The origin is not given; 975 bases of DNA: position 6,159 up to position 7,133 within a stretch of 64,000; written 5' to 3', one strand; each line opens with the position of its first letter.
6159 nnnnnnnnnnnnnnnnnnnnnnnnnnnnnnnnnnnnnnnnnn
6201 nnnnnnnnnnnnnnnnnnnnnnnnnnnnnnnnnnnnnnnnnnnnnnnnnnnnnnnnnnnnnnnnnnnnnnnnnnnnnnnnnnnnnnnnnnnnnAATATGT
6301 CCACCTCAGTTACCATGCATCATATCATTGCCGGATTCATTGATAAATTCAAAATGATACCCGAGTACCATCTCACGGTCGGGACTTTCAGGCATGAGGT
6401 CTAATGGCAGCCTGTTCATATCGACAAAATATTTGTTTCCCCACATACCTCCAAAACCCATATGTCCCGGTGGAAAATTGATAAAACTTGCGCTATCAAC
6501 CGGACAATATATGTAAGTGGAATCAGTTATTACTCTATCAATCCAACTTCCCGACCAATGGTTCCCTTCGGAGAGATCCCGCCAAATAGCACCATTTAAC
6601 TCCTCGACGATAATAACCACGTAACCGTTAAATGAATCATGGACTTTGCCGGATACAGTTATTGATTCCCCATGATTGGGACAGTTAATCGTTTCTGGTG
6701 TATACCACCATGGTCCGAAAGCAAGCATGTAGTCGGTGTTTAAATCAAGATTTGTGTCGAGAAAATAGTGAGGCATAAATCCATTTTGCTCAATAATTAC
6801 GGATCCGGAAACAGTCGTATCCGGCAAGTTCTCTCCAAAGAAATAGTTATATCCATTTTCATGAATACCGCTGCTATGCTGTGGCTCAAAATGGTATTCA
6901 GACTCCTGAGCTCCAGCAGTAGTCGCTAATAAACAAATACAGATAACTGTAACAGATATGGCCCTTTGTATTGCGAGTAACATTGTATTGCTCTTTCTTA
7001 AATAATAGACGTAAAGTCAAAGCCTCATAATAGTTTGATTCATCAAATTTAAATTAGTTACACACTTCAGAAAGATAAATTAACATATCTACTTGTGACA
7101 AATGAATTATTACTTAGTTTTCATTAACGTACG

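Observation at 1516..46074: Very high density of disrupted genes: at least 6 in-frame stops (TGA x4, TAA, TAG) and at least 8 homopolymer frameshifts in conserved genes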

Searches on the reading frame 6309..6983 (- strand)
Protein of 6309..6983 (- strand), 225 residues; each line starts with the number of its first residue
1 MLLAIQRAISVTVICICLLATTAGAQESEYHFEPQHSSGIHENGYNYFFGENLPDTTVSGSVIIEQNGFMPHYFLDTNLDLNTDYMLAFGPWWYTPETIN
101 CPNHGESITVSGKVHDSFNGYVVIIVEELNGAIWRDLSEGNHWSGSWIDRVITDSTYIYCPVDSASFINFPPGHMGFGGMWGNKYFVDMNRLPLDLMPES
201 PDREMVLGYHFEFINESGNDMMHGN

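Call 7: search_protein_families(library=pfam, proteins=[window:6309-6983:-], max_evalue=0.01)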
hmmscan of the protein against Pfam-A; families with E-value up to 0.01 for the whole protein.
window:6309-6983:- (225 aa): 0 families

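Call 71: search_protein_representatives(protein=window:6309-6983:-)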
Query: 225 residues. Proteins with E-value up to 0.001 (for the whole library): 159; up to 1e-10: 83; up to 1e-30: 19. The best 150 are listed.
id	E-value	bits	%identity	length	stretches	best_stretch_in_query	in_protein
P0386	2.3e-156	534.6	100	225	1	1-225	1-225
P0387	2.2e-49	184.3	58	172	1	68-225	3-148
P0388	6.1e-49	182.9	38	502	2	46-223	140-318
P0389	2.7e-44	167.6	38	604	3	36-222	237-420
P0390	4.1e-43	163.8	39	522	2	47-223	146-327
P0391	1.1e-40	155.9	41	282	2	54-186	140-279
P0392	7.2e-38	146.6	35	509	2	32-222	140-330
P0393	4.1e-37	144.1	37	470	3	35-138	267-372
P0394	4.6e-37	144.0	36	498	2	52-220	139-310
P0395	1.0e-35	139.6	37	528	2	36-222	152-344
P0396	3.7e-34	134.5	38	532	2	40-218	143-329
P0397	5.2e-33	130.7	40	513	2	40-196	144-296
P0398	6.4e-33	130.4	34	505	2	52-224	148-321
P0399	2.9e-32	128.3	35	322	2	36-215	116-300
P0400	3.0e-32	128.2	37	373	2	47-224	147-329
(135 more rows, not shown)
